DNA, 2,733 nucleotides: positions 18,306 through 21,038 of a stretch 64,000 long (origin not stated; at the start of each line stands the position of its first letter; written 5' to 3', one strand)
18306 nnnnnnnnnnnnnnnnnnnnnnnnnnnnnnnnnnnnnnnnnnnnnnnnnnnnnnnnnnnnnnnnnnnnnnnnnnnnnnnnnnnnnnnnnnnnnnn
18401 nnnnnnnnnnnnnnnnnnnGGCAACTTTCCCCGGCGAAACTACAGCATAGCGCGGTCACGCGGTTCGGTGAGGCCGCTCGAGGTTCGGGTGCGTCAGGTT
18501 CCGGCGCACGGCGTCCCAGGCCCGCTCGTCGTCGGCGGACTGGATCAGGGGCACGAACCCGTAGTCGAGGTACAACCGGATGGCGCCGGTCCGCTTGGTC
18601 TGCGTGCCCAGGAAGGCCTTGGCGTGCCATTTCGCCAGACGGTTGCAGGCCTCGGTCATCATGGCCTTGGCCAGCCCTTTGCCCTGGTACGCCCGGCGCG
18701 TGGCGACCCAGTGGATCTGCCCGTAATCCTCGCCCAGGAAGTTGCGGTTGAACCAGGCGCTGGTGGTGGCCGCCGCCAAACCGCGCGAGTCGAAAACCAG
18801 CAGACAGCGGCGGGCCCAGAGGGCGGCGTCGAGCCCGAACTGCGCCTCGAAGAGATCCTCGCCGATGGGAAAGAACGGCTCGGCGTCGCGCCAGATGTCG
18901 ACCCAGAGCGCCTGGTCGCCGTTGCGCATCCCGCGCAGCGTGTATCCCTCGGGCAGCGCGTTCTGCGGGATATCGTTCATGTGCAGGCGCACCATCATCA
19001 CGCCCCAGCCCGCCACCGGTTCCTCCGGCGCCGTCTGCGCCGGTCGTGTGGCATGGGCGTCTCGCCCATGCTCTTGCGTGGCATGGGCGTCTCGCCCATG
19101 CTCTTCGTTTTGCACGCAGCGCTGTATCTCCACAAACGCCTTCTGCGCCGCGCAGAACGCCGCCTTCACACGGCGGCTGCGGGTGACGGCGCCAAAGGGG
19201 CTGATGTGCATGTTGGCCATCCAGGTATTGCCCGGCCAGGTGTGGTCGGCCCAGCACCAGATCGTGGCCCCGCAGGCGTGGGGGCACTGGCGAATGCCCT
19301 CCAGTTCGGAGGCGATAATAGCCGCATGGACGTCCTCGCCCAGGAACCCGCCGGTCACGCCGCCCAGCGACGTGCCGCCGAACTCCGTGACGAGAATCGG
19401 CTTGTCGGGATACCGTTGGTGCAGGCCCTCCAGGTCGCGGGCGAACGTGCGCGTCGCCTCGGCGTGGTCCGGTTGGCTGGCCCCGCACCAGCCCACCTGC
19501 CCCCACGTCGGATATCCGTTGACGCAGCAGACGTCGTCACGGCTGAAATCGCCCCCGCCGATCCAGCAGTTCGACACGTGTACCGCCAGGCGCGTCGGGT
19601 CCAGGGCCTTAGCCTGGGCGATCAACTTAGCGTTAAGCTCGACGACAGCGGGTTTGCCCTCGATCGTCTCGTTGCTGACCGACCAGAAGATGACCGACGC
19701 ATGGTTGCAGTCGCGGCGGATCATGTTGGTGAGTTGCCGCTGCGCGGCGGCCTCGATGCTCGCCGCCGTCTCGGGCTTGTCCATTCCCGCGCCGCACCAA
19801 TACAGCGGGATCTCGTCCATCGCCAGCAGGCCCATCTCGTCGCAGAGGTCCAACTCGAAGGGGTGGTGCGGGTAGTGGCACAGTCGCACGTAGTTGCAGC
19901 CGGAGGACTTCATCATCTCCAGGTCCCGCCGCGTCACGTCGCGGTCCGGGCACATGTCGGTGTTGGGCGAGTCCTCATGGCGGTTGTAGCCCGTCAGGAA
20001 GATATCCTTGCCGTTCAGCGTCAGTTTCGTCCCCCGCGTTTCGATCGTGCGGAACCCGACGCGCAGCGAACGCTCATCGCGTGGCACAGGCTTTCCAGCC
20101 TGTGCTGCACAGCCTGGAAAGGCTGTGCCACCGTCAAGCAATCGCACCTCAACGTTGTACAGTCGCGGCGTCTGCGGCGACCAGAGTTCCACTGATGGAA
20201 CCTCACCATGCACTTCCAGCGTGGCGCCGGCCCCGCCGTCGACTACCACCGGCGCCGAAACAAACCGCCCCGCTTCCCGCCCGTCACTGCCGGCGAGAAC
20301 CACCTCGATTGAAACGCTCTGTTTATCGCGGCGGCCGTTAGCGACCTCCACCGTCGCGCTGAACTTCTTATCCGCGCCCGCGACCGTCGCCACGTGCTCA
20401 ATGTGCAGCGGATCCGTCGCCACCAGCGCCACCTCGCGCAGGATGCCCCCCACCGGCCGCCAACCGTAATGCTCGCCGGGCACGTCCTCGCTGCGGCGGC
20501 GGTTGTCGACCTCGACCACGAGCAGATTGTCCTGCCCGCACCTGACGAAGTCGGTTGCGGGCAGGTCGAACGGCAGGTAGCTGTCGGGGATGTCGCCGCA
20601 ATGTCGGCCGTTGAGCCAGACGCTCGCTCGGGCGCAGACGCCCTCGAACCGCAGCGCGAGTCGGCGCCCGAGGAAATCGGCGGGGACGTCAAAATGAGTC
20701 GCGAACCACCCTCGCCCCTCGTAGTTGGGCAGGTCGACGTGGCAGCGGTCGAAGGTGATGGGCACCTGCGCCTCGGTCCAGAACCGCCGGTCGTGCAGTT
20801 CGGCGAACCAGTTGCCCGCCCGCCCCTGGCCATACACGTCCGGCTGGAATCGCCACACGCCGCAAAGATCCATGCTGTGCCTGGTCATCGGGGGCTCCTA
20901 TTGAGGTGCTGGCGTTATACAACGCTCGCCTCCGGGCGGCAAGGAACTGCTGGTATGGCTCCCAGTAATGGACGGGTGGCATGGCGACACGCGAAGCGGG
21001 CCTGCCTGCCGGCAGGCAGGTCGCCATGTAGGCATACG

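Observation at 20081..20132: REP elements inserted in frame inside enzyme-coding genes (GH2 and sulfatase), always translating as ...QAGKPVP...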

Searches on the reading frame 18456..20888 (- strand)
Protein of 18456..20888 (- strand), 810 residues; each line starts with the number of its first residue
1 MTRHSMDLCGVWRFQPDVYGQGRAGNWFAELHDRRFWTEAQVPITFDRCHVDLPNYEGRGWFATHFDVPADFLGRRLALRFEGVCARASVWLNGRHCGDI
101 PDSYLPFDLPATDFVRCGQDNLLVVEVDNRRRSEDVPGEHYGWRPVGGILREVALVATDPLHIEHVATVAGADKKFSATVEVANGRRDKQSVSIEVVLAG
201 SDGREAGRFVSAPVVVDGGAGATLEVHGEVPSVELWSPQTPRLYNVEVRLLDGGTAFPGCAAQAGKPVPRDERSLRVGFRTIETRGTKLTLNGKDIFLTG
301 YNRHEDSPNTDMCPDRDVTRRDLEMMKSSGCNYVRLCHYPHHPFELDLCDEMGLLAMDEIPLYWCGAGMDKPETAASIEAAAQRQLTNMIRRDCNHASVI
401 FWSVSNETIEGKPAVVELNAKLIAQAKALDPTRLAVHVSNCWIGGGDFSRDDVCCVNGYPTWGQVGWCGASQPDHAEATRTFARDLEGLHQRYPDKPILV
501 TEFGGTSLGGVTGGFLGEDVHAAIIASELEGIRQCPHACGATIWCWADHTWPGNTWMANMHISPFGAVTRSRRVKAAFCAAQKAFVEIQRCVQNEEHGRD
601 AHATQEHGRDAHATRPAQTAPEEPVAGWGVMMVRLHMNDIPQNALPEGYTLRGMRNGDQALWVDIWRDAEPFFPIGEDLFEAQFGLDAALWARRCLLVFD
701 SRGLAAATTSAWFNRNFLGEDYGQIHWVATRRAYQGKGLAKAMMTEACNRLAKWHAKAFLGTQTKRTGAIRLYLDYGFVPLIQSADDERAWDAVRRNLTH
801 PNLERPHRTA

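Call 8: search_protein_families(library=pfam, proteins=[window:18456-20888:-])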
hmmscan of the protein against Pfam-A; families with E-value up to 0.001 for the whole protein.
window:18456-20888:- (810 aa): 9 families
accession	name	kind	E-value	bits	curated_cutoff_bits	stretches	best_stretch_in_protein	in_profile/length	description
PF02836.23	Glyco_hydro_2_C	-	7.5e-36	124.2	21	1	283-510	2-217/302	Glycosyl hydrolases family 2, TIM barrel domain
PF02837.24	Glyco_hydro_2_N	-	1.2e-15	58.3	28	1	35-156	44-166/169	Glycosyl hydrolases family 2, sugar binding domain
PF00583.31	Acetyltransf_1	-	8.1e-12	45.9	20.7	1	668-778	7-116/116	Acetyltransferase (GNAT) family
PF00703.27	Glyco_hydro_2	-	8.6e-10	39.8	23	1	162-255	2-97/109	Glycosyl hydrolases family 2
PF22666.2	Glyco_hydro_2_N2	-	7.1e-08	33.1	27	1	61-130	51-120/167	Glycosyl hydrolase 2 galactose-binding domain-like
PF13508.13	Acetyltransf_7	-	5.8e-07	30.2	27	1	722-779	29-83/84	Acetyltransferase (GNAT) domain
PF13527.13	Acetyltransf_9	-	9.5e-05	22.8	25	1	660-761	11-111/127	Acetyltransferase (GNAT) domain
PF13673.13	Acetyltransf_10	-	0.0001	22.7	23.6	1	721-781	50-110/128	Acetyltransferase (GNAT) domain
PF13364.12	BetaGal_ABD2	-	0.00054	21.1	23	0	55-128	32-107/112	Beta-galactosidase second all-beta domain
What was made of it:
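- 18456..20888 (-): GH2–GNAT fusion gene (810 aa), the host of the REP-A dimer and of the REP-B pair. Pfam finds Glyco_hydro_2_N, Glyco_hydro_2, Glyco_hydro_2_C and Acetyltransf_1 (call 8).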

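Call 9: find_homologous_proteins(query=window:18456-20888:-)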
Query window:18456-20888:- (810 aa): 957 proteins with E <= 0.001 among 8000 candidates; the best 120 are listed.
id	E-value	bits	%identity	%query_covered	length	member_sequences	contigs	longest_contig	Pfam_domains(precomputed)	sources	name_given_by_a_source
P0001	0.0e+0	1945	100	100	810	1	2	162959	PF02837.25,PF13508.14,PF02836.24,PF00703.28,PF00583.32,PF22666.3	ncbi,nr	ncbi:MAG: GNAT family N-acetyltransferase [Planctomycetaceae bacterium]|nr:GNAT family N-acetyltrans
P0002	0.0e+0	1422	75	100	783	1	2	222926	PF02837.25,PF13508.14,PF02836.24,PF00703.28,PF00583.32,PF22666.3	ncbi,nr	ncbi:MAG: GNAT family N-acetyltransferase [Planctomycetaceae bacterium]|nr:GNAT family N-acetyltrans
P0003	1.5e-279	948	53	99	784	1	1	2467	PF13673.14,PF02837.25,PF02836.24,PF00703.28,PF00583.32,PF22666.3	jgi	-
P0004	5.2e-233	794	49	99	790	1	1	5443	PF02837.25,PF13508.14,PF02836.24,PF13527.14,PF00583.32,PF22666.3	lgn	-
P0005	2.2e-225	769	48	98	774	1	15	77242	PF02837.25,PF13508.14,PF02836.24,PF00703.28,PF00583.32,PF22666.3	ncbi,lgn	-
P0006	7.9e-225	767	48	99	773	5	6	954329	PF02837.25,PF13508.14,PF02836.24,PF00703.28,PF00583.32,PF22666.3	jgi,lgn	jgi:GNAT superfamily N-acetyltransferase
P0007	3.0e-223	762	47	99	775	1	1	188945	PF13673.14,PF02837.25,PF13508.14,PF02836.24,PF00703.28,PF00583.32,PF22666.3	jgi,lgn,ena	-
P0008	7.0e-222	757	46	99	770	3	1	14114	PF02837.25,PF13508.14,PF02836.24,PF00703.28,PF00583.32,PF22666.3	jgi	jgi:beta-glucuronidase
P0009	2.7e-221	755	47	99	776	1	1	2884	PF02837.25,PF13508.14,PF02836.24,PF00703.28,PF00583.32,PF22666.3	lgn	-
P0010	1.2e-220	753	46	100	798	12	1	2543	PF02837.25,PF13508.14,PF02836.24,PF00703.28,PF00583.32,PF22666.3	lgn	-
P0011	2.8e-220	752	46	99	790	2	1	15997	PF02837.25,PF13508.14,PF02836.24,PF00703.28,PF00583.32,PF22666.3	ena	-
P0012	5.2e-219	748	46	99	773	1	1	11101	PF02837.25,PF13508.14,PF02836.24,PF00703.28,PF00583.32,PF22666.3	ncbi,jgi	ncbi:MAG: GNAT family N-acetyltransferase [Planctomycetota bacterium]|jgi:beta-glucuronidase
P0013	3.8e-218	745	45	99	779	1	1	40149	PF13673.14,PF02837.25,PF13508.14,PF02836.24,PF00703.28,PF00583.32,PF22666.3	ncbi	-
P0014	6.7e-218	744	45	99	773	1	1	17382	PF02837.25,PF13508.14,PF02836.24,PF00703.28,PF00583.32,PF22666.3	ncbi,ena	-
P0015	1.1e-217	743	48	99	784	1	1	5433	PF02837.25,PF13508.14,PF02836.24,PF00703.28,PF00583.32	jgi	jgi:GNAT superfamily N-acetyltransferase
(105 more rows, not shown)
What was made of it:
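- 18456..20888 (-): Hundreds of 760-800-aa homologues share the architecture (call 9).
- Checked: This architecture is conserved in hundreds of homologues (call 9).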

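Call 11: find_encoding_contigs(protein=P0002, flank=10000, max_places=3)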
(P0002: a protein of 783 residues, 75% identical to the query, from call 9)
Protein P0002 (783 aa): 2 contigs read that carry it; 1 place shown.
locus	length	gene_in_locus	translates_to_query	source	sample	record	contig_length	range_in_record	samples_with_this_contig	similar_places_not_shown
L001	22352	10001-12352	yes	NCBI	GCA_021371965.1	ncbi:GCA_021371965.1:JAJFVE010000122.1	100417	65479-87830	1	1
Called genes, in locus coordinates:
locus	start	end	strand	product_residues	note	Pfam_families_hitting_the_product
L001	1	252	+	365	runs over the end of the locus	PF01381:HTH_3 (weak), PF00717:Peptidase_S24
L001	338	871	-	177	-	-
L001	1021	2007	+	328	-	PF01641:SelR, PF01625:PMSR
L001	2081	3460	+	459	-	PF01547:SBP_bac_1, PF13416:SBP_bac_8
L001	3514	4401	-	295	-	PF01120:Alpha_L_fucos (weak)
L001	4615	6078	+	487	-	PF02310:B12-binding, PF04055:Radical_SAM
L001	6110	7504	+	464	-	PF13353:Fer4_12 (weak), PF04055:Radical_SAM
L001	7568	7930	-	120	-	-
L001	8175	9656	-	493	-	PF00884:Sulfatase, PF01663:Phosphodiest (faint), PF16347:SGSH_C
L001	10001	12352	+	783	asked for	PF02837:Glyco_hydro_2_N, PF22666:Glyco_hydro_2_N2, PF00703:Glyco_hydro_2, PF02836:Glyco_hydro_2_C, PF00583:Acetyltransf_1, PF13508:Acetyltransf_7 (weak)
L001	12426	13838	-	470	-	PF00884:Sulfatase, PF01663:Phosphodiest (weak), PF16347:SGSH_C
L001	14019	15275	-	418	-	PF00171:Aldedh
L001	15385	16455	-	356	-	-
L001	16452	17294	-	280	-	PF02457:DAC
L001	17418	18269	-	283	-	PF00809:Pterin_bind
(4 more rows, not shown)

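Call 64: predict_structure(alignment_id=A5)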
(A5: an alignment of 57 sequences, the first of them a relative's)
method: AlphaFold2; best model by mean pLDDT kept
length: 810 residues; sequences in the alignment: 57
mean_pLDDT: 90.2   pTM: 0.87
mean pLDDT of the five models: 90.2, 89.3, 88.8, 88.4, 87.9
residues with pLDDT >= 90: 603; 70-90: 150; 50-70: 21; < 50: 36
segments of 3 or more residues with pLDDT < 50: 255-264, 597-622
pLDDT, mean of each block of 10 residues (from residue 1): 88 95 97 93 93 90 97 96 92 97 91 97 96 80 81 96 97 98 95 97 95 96 98 96 97 54 58 96 97 97 92 93 96 94 97 97 80 90 95 98 91 92 98 97 91 96 84 92 96 97 94 92 97 97 95 69 92 95 92 56 38 38 74 95 96 91 93 85 85 94 96 90 92 95 96 91 93 97 90 95 88
secondary structure, 60 per line:
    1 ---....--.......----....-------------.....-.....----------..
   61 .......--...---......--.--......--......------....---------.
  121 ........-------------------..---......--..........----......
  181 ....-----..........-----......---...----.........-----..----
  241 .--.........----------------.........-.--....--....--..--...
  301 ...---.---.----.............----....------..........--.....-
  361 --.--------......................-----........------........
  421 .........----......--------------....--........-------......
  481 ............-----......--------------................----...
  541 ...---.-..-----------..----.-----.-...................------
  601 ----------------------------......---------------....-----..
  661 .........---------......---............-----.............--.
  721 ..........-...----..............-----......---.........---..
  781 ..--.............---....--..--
elements in order (helices of 4 or more, strands of 3 or more residues): E4-7 E10-16 H21-24 E38-42 E59-67 E76-81 E87-92 E95-100 E107-110 E120-128 E153-158 E161-170 E175-184 E190-199 E205-210 E214-216 E221-229 E244-252 E269-277 E282-285 E288-291 E298-303 H316-328 E333-336 H343-352 E355-359 H372-393 E399-406 H413-429 E434-439 E454-457 H460-467 H475-492 E498-503 H518-533 E538-543 H576-594 E629-634 E650-653 H659-669 H679-684 H688-694 E695-699 E705-717 E720-730 H739-752 E758-763 H767-775 E779-782 H785-797 H801-804
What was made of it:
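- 19047..19105 (-): Two tandem units of REP-B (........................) in the GH2/GNAT linker, read as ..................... The linker, residues 597-622, has pLDDT below 50 (call 64).
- Checked: The GH2 insert sits in the last beta-hairpin of the Ig-like domain, just before the TIM barrel (call 64).
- The only two segments with pLDDT below 50 in the GH2–GNAT model are the REP-A insert and the REP-B linker (call 64).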

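Call 72: find_encoding_contigs(protein=P0001, flank=10000, max_places=1)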
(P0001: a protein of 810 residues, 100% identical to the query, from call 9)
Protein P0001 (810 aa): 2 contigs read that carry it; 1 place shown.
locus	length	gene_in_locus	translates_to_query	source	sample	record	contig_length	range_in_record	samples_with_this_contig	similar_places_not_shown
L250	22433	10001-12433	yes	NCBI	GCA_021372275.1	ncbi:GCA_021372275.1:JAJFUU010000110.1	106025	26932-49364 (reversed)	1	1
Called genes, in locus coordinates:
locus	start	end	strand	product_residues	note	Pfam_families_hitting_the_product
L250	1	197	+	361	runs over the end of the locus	PF01381:HTH_3 (weak), PF00717:Peptidase_S24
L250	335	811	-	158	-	-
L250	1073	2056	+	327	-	PF01641:SelR, PF01625:PMSR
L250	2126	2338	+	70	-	PF12441:CopG_antitoxin (weak), PF14384:BrnA_antitoxin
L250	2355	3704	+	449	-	-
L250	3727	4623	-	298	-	PF01120:Alpha_L_fucos (weak)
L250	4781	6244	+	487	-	PF02310:B12-binding, PF04055:Radical_SAM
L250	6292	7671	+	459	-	PF04055:Radical_SAM, PF13353:Fer4_12 (weak)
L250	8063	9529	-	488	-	PF00884:Sulfatase, PF01663:Phosphodiest (faint), PF16347:SGSH_C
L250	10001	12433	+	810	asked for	PF02837:Glyco_hydro_2_N, PF22666:Glyco_hydro_2_N2 (weak), PF00703:Glyco_hydro_2, PF02836:Glyco_hydro_2_C, PF00583:Acetyltransf_1, PF13508:Acetyltransf_7 (weak)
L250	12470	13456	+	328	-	PF00571:CBS, PF01769:MgtE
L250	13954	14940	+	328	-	-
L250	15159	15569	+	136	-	PF01381:HTH_3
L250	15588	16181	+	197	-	PF02661:Fic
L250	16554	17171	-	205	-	PF12686:DUF3800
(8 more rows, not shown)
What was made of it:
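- The source is a MAG represented by a single assembly (calls 9, 72).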
